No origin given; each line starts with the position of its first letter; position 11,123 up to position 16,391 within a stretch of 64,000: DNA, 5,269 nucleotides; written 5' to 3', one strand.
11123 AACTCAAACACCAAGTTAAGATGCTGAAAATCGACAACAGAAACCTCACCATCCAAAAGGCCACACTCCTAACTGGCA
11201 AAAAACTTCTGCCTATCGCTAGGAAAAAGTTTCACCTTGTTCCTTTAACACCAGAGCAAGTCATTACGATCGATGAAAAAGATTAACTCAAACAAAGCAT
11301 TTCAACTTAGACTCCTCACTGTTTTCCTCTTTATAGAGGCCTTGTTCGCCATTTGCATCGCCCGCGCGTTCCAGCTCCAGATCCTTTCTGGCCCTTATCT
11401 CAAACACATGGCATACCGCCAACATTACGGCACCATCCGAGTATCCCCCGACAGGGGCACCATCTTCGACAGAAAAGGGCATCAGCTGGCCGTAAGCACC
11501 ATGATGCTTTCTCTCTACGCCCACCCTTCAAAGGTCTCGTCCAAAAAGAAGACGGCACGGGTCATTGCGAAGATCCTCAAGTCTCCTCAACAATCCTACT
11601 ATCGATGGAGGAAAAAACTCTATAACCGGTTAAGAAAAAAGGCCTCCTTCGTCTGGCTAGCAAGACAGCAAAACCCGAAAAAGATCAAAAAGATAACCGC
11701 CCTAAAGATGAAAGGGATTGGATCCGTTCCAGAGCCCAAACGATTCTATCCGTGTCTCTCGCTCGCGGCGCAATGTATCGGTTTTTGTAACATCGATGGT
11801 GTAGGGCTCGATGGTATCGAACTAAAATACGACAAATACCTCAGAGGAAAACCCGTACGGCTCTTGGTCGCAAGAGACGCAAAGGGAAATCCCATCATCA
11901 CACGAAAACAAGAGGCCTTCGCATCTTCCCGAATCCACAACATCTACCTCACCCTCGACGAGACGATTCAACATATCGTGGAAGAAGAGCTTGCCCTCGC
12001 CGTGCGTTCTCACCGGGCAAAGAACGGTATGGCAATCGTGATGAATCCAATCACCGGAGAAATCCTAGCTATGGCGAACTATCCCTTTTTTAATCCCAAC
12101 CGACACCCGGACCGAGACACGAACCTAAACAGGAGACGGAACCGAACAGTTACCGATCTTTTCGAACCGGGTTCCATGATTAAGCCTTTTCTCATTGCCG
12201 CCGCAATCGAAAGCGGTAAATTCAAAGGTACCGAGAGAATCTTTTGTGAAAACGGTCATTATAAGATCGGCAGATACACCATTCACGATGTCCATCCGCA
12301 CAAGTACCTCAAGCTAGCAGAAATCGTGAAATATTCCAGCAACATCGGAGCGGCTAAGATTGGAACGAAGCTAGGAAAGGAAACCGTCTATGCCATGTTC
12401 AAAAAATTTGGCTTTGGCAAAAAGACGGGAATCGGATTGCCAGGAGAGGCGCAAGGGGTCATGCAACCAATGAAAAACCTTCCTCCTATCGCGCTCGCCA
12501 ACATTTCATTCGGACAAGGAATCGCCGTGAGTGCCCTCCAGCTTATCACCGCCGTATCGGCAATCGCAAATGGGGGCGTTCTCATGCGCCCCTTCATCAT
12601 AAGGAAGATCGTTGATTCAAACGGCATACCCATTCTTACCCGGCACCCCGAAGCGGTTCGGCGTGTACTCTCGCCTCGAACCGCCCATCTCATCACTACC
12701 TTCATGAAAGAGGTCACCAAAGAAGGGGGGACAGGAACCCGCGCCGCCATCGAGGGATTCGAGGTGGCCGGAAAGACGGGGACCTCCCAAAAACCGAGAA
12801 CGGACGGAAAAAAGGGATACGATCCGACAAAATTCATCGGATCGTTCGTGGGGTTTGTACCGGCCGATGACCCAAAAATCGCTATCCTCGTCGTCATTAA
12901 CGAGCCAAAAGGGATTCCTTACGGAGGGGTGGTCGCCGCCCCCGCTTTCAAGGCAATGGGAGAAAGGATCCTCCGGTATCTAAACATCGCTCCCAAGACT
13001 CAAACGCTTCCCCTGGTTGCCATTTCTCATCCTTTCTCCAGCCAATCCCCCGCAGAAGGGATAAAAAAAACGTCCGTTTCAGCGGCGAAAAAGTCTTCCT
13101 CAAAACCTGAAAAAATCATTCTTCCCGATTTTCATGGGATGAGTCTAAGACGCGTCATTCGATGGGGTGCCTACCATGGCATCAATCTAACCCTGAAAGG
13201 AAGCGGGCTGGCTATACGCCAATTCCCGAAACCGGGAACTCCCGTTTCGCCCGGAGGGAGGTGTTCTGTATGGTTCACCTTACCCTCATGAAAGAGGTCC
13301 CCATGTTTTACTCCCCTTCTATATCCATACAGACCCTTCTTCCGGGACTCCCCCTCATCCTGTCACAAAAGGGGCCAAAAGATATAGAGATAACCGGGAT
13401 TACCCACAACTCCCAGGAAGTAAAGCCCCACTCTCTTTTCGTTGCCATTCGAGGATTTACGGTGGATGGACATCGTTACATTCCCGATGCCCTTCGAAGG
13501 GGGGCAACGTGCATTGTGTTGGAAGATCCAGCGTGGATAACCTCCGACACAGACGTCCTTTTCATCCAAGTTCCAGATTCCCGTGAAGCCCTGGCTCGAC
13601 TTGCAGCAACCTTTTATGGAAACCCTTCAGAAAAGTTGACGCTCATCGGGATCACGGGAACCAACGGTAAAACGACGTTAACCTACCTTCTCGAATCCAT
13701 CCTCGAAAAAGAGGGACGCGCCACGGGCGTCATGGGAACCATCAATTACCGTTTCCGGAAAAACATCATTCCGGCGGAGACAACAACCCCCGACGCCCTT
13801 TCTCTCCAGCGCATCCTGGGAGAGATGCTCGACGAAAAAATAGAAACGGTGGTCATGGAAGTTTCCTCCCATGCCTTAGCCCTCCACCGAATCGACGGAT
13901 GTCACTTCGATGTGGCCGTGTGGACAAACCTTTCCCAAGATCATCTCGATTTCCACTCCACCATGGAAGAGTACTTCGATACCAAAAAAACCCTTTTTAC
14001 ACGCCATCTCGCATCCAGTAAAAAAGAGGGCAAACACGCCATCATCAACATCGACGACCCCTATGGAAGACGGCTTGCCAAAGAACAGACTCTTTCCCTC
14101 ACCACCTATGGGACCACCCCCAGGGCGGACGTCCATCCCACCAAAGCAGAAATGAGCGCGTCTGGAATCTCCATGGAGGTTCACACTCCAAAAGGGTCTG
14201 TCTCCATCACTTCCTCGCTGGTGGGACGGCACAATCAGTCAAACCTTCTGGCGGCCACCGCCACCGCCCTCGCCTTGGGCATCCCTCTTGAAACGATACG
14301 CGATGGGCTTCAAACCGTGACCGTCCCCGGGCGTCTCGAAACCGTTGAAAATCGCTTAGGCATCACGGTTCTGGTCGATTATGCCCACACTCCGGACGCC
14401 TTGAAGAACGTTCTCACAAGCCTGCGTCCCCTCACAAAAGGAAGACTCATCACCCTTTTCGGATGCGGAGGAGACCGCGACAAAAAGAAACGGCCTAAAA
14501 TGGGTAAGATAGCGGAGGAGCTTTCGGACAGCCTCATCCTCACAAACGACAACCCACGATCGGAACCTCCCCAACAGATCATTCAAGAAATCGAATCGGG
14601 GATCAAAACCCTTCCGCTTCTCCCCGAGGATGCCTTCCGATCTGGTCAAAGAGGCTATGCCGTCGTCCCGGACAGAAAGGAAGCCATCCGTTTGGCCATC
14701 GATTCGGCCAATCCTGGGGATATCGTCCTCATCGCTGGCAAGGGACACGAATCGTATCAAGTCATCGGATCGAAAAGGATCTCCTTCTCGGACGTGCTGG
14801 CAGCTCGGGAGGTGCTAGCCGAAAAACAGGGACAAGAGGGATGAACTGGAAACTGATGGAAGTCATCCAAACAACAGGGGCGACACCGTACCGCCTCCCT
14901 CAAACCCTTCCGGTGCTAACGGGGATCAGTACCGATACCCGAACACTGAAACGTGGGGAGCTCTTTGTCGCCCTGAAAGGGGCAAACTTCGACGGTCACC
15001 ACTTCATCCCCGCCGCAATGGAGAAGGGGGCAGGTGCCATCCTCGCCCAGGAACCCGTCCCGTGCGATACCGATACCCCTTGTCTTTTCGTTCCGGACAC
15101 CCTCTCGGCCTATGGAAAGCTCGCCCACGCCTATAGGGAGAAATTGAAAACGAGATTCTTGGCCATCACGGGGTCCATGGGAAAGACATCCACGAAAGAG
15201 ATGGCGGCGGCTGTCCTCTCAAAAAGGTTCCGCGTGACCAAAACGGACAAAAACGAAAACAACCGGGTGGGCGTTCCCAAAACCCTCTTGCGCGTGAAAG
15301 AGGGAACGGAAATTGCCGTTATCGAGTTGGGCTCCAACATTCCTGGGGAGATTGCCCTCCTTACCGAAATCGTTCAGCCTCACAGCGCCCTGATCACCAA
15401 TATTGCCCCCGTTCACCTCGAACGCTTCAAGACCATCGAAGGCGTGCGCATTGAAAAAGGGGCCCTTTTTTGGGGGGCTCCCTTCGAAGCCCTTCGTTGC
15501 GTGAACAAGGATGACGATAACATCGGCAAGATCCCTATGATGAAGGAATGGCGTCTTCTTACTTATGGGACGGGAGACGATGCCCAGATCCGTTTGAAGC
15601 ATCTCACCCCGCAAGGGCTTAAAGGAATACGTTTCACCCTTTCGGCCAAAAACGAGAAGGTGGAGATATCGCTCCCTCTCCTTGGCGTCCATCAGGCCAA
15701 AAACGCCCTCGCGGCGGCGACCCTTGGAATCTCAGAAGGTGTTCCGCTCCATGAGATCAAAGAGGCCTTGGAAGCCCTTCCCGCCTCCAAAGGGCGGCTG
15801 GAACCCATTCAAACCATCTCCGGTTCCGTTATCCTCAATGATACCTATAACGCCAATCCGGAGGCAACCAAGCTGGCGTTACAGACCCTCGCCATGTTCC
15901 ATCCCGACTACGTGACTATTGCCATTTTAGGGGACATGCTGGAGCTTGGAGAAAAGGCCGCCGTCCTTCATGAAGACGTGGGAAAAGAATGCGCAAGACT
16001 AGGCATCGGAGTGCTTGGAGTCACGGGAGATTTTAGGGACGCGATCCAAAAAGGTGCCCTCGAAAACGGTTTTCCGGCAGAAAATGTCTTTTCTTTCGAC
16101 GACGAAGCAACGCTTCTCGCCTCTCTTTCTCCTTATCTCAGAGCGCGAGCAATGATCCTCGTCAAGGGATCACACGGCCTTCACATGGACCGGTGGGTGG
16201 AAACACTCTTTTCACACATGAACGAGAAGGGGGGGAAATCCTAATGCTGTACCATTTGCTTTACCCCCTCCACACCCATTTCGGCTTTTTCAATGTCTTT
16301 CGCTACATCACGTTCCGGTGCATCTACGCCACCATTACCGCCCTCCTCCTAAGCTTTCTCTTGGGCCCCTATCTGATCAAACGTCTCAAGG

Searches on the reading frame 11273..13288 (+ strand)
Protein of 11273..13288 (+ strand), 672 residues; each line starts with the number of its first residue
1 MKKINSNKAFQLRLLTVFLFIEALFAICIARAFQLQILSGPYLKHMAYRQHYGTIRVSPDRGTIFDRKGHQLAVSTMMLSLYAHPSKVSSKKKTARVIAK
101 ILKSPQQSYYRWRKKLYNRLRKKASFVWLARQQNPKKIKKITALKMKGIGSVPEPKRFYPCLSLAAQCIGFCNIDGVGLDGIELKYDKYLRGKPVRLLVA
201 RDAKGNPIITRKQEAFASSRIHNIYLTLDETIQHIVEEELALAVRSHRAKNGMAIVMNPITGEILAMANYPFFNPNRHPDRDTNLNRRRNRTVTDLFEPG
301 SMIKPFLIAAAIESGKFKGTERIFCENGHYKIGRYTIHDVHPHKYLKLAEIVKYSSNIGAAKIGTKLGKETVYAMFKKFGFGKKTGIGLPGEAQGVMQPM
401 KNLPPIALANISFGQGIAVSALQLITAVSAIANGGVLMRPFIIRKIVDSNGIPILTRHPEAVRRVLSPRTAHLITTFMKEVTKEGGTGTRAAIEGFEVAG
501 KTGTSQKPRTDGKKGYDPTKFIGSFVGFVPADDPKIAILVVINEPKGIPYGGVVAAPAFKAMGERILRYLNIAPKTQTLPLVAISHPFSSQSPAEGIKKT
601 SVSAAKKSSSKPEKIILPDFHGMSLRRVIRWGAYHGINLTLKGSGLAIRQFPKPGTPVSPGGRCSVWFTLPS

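Call 25: search_protein_families(library=ncbifam, proteins=[window:11273-13288:+], max_evalue=1e-20)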
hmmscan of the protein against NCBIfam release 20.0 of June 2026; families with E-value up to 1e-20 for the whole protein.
window:11273-13288:+ (672 aa): 10 families
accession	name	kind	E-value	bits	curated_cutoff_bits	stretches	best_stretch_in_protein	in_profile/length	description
TIGR02214.1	spoVD_pbp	equivalog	6.4e-143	477.4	688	1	14-579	2-567/636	stage V sporulation protein D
NF053573.1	PBP2_PenA_Neis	exception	3.1e-116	389.2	1105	1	7-575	21-569/572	peptidoglycan D,D-transpeptidase PBP2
NF011685.0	PRK15105.1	subfamily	3.8e-95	319.7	737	1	25-576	35-567/588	peptidoglycan glycosyltransferase FtsI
TIGR03423.1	pbp2_mrdA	equivalog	3.2e-90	303.4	455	1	13-567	2-591/593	penicillin-binding protein 2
NF038271.1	strep_PBP2X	exception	2.1e-65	221.3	1050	1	11-546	25-594/750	penicillin-binding protein PBP2X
TIGR02074.1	PBP_1a_fam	subfamily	6.8e-36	124.1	508.75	1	222-530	224-508/535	PBP1A family penicillin-binding protein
NF038278.1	strep_PBP2B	exception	4.3e-34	118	975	1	170-542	255-652/678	penicillin-binding protein PBP2B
NF051842.1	PBP4_5_Efaec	equivalog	1.5e-32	112.8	700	1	58-517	162-625/668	penicillin-binding protein PBP4(5)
NF008061.0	PRK10795.1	equivalog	3.6e-29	101.8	962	0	175-580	204-622/634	peptidoglycan DD-transpeptidase MrdA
NF051885.1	tranpepglycosPbpC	equivalog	8.5e-22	77.5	900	1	229-527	299-566/632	multimodular transpeptidase-transglycosylase PbpC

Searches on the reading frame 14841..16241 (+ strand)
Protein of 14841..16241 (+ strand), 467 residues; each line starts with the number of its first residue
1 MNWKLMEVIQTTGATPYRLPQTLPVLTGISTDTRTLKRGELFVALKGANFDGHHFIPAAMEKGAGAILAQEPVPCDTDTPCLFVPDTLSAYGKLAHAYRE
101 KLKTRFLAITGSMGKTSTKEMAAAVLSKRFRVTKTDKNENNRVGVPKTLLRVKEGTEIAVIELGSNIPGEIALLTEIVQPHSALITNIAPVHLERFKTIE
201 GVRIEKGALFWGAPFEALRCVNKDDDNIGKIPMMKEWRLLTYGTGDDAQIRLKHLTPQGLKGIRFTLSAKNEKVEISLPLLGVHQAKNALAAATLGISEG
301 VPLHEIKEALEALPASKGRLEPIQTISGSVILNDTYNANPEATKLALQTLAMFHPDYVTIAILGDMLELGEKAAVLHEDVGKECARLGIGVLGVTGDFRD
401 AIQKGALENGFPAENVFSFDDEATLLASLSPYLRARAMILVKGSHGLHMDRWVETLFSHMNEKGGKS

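Call 25: search_protein_families(library=ncbifam, proteins=[window:14841-16241:+], max_evalue=1e-20)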
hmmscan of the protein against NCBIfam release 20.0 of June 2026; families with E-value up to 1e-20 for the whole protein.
window:14841-16241:+ (467 aa): 10 families
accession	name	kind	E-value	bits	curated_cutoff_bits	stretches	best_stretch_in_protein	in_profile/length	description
TIGR01143.1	murF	subfamily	6.4e-119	397.6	288.6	1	31-456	1-418/418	UDP-N-acetylmuramoyl-tripeptide--D-alanyl-D-alanine ligase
NF008896.0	PRK11929.1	equivalog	8.1e-117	391.3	1023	1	13-462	514-962/965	bifunctional UDP-N-acetylmuramoyl-L-alanyl-D-glutamate--2,6-diaminopimelate ligase MurE/UDP-N-acetylmuramoyl-tripeptide--D-alanyl-D-alanine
NF008041.0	PRK10773.1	equivalog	7.9e-92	308.3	551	1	25-456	23-447/453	UDP-N-acetylmuramoyl-tripeptide--D-alanyl-D-alanine ligase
NF010693.0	PRK14093.1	equivalog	3.8e-65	220.4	544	1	22-460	23-468/479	UDP-N-acetylmuramoylalanyl-D-glutamyl-2,6-diaminopimelate--D-alanyl-D-alanine ligase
NF008897.0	PRK11930.1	equivalog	1.8e-57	195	804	1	6-462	6-459/822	bifunctional UDP-N-acetylmuramoyl-tripeptide:D-alanyl-D-alanine ligase/alanine racemase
NF001126.0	PRK00139.1-4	equivalog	5.9e-41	140.5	373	1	22-356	19-368/486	UDP-N-acetylmuramoyl-L-alanyl-D-glutamate--2,6-diaminopimelate ligase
NF001124.0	PRK00139.1-2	equivalog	6.7e-38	130.7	476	0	18-128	20-133/500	UDP-N-acetylmuramoyl-L-alanyl-D-glutamate--2,6-diaminopimelate ligase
TIGR01085.1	murE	subfamily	1.8e-32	112.9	257.3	0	26-128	4-109/472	UDP-N-acetylmuramyl-tripeptide synthetase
NF001123.0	PRK00139.1-1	equivalog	4.7e-22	78.3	586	0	24-352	18-372/493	UDP-N-acetylmuramoyl-L-alanyl-D-glutamate--2,6-diaminopimelate ligase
TIGR01087.1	murD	equivalog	1.4e-21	77.1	211.95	1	97-350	97-338/441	UDP-N-acetylmuramoyl-L-alanine--D-glutamate ligase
